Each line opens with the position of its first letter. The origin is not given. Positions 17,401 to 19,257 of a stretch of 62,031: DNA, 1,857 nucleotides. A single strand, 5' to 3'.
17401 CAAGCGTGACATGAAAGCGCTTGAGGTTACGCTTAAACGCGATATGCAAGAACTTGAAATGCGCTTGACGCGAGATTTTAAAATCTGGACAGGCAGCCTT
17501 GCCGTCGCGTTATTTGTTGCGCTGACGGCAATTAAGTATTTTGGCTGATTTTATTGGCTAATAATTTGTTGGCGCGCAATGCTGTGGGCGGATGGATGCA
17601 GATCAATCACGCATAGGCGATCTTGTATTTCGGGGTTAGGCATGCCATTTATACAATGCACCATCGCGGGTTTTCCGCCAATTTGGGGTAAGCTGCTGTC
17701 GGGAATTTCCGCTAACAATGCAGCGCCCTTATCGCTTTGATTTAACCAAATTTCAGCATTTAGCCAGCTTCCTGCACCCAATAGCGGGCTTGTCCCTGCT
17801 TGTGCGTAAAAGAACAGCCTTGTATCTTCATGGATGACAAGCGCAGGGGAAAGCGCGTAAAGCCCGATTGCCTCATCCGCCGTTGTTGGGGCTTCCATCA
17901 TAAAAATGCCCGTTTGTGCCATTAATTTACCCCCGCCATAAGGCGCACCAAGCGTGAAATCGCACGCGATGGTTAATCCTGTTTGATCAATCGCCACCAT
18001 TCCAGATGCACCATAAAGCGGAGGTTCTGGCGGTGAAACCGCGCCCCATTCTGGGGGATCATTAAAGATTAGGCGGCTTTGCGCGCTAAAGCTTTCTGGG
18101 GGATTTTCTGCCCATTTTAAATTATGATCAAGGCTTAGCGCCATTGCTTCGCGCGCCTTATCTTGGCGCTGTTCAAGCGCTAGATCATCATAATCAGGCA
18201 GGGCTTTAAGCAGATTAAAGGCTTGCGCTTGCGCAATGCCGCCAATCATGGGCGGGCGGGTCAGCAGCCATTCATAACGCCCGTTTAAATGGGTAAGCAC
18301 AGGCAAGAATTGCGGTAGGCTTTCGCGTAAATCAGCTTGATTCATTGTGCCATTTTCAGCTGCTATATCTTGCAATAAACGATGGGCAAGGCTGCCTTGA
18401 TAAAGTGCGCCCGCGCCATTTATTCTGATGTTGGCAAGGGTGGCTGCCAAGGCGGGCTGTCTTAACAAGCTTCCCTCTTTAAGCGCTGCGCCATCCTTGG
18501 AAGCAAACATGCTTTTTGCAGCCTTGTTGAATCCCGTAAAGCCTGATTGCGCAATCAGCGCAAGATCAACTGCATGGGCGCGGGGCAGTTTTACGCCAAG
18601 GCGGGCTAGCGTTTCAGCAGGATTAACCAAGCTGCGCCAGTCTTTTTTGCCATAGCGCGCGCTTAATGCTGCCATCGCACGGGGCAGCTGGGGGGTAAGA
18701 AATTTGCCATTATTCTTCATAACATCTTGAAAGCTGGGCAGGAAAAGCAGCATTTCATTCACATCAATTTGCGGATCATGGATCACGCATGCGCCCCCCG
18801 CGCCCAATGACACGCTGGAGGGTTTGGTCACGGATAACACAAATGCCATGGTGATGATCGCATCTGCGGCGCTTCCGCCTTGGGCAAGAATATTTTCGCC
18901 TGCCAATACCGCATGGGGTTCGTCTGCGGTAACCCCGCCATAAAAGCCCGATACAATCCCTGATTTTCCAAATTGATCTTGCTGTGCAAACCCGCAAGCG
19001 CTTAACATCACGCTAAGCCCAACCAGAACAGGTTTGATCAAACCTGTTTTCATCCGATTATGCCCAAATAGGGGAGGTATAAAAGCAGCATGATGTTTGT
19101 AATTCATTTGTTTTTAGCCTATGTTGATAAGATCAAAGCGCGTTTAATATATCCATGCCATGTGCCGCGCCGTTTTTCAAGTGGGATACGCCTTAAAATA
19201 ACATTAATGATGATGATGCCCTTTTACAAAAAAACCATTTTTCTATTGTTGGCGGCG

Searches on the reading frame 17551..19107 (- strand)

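Call 80: search_protein_families(library=ncbifam, proteins=[window:17551-19107:-], max_evalue=1e-20)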
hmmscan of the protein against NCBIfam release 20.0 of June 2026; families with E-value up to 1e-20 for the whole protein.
window:17551-19107:- (518 aa): 1 family
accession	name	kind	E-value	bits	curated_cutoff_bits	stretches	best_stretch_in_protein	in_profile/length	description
TIGR00066.1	g_glut_trans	equivalog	6.2e-30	104.2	357.85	1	61-315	5-278/518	gamma-glutamyltransferase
